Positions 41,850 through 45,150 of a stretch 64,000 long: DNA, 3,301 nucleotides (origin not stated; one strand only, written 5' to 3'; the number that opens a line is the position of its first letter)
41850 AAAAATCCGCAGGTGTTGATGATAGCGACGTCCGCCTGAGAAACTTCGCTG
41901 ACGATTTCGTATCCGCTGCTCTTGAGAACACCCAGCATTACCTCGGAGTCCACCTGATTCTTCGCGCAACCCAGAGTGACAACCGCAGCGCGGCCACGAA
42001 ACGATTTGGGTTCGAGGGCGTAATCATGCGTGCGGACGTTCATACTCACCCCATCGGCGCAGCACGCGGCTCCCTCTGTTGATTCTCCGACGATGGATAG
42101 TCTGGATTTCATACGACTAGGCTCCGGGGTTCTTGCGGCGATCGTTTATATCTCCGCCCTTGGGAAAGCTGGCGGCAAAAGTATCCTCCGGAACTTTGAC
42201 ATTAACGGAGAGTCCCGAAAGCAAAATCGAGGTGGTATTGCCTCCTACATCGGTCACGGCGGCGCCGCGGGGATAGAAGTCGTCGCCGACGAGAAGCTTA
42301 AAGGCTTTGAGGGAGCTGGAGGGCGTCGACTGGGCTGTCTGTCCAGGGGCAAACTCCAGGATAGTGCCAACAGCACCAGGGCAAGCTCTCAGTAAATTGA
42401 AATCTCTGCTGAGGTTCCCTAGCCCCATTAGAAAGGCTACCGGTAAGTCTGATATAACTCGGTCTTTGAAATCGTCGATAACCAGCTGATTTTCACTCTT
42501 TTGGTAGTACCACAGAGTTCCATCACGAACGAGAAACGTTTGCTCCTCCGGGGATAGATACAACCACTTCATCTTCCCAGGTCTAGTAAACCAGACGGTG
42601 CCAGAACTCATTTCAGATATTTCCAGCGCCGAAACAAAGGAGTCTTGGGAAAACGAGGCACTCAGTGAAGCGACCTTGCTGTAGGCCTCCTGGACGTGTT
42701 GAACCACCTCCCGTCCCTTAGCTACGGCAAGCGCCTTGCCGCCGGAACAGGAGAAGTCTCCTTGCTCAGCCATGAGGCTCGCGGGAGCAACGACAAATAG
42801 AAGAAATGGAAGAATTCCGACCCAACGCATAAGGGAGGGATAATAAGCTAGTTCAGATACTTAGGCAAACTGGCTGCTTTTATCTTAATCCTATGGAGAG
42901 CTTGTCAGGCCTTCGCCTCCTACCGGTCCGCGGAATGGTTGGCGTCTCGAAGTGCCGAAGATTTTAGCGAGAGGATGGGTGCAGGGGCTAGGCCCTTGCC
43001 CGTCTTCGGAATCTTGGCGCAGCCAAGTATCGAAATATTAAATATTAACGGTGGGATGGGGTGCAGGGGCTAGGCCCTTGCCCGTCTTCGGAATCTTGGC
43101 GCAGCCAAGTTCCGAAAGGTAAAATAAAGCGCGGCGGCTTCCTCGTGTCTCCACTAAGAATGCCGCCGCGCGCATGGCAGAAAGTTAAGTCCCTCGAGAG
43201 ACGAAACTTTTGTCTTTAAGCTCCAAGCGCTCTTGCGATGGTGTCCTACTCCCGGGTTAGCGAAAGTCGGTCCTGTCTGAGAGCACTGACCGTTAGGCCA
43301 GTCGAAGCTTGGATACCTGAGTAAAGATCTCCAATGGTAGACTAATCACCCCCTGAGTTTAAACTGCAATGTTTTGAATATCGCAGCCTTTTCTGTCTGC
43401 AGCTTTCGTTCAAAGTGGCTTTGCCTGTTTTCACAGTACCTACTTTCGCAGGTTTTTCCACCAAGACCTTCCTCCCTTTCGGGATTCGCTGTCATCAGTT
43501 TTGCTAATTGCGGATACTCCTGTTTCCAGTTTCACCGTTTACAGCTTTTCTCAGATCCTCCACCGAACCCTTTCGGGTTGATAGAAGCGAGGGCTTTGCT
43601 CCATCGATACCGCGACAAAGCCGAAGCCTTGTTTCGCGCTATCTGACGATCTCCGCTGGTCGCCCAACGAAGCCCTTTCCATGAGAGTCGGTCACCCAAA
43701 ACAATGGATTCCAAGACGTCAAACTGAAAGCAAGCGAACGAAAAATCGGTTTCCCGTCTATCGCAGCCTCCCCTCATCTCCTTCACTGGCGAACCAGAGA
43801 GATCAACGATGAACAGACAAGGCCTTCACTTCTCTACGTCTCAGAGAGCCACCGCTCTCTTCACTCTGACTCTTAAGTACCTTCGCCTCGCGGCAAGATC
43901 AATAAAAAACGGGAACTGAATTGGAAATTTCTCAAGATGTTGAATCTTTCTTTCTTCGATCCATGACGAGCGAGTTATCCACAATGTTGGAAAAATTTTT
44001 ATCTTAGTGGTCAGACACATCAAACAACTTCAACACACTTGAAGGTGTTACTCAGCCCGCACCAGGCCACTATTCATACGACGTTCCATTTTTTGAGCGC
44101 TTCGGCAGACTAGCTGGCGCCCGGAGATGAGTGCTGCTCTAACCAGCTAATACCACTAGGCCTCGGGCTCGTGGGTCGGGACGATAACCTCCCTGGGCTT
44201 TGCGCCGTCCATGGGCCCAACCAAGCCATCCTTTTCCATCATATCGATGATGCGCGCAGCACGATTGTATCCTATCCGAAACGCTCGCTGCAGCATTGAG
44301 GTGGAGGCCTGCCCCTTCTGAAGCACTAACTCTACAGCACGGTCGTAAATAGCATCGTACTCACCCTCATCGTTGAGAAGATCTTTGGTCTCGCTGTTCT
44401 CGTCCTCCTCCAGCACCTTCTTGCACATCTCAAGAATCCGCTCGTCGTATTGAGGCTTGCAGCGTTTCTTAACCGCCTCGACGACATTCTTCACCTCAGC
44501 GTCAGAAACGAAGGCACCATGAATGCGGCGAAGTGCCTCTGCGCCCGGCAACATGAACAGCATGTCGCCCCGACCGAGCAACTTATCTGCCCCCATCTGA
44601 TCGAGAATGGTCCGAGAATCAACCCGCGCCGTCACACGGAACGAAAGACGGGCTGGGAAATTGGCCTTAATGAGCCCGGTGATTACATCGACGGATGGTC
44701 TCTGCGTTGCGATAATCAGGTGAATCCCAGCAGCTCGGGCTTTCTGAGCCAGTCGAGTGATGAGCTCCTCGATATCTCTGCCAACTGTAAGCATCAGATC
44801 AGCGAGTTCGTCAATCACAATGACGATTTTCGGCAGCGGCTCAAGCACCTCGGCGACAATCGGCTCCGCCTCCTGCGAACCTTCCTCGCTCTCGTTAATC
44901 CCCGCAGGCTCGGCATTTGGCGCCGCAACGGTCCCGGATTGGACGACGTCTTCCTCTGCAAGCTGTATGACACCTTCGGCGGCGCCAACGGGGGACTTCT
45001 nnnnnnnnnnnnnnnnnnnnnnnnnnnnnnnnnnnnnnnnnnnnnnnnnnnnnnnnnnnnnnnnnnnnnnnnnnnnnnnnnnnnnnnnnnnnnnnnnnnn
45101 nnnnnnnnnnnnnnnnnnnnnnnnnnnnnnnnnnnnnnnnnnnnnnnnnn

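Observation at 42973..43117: Tandem 63-bp direct repeat, each unit carrying two perfect short palindromes, about 140 bp upstream of lolA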

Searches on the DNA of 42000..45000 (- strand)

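Call 4: search_rna_families(source=window, start=42000, end=45000, threshold=evalue, max_evalue=1, show_alignments=3)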
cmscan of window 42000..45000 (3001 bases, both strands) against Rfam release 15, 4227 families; matches with E-value up to 1: 0.
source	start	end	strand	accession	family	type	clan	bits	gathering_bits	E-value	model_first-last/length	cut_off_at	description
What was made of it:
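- On Any Rfam 15 family: 0 matches at E<=1 in 42000-45000 (call 4).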

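Call 24: search_rna_families(sources=[L002, L006], threshold=evalue, max_evalue=10)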
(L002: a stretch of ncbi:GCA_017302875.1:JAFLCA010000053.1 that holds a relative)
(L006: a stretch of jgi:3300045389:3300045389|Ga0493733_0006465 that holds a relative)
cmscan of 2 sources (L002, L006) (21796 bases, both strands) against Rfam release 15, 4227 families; matches with E-value up to 10: 0.
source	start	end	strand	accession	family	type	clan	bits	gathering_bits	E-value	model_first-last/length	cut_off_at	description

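Call 60: search_rna_families(source=window, start=42880, end=43950, threshold=evalue, max_evalue=10, show_alignments=2)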
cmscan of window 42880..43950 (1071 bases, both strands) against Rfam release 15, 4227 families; matches with E-value up to 10: 6.
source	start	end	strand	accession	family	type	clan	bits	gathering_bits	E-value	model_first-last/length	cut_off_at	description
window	42958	43016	+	RF03417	mir-343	Gene; miRNA;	-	17.3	70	1.3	1-70/70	no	mir-343 microRNA precursor family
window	43878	43950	+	RF03020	RT-17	Gene; sRNA;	-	16.4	40.4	4.6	1-75/95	3'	RT-17 RNA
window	43898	43939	+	RF00617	cHP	Cis-reg;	CL00129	13.9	40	9.7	1-45/45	no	Flavivirus capsid hairpin cHP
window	43000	43098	+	RF02180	ST7-AS1_2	Gene; lncRNA;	-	13.2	50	4.1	1-110/110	no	ST7 antisense RNA 1 conserved region 2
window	43049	43122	+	RF02937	Clostridiales-2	Gene; sRNA;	-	13.1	58.6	7.4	1-82/82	no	Clostridiales-2 RNA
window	43334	43389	-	RF01087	PK-repZ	Cis-reg;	-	12.1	44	9.6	1-150/150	no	Pseudoknot of the regulatory region of the repZ gene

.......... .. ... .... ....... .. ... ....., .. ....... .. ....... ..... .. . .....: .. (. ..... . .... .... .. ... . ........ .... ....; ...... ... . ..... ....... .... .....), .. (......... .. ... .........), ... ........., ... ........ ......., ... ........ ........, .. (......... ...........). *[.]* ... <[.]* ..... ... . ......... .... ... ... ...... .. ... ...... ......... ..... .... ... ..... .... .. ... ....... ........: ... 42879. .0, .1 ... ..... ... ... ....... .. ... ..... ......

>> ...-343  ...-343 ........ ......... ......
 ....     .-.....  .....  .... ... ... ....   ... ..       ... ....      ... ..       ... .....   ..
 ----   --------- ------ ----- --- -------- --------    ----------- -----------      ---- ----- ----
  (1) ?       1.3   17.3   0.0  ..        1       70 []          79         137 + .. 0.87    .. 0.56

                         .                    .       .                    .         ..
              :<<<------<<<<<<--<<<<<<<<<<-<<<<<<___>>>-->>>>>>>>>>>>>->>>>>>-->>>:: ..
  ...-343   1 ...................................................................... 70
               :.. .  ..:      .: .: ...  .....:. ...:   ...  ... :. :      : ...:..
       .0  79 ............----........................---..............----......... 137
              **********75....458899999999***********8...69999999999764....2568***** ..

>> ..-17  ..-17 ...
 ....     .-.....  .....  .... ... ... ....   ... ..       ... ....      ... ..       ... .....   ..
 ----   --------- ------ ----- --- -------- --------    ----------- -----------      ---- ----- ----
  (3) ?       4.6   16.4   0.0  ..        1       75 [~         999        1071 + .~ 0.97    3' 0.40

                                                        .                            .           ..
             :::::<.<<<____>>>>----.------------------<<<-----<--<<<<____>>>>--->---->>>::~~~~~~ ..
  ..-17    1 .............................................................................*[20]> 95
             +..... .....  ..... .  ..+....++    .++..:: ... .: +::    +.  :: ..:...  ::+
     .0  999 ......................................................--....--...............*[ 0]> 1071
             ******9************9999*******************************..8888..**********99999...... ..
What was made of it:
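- On Any Rfam 15 family: The best match in 42880-43950 scores 17.3 bits against a gathering score of 70 (call 60).
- There is no Rfam match (calls 4, 60).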
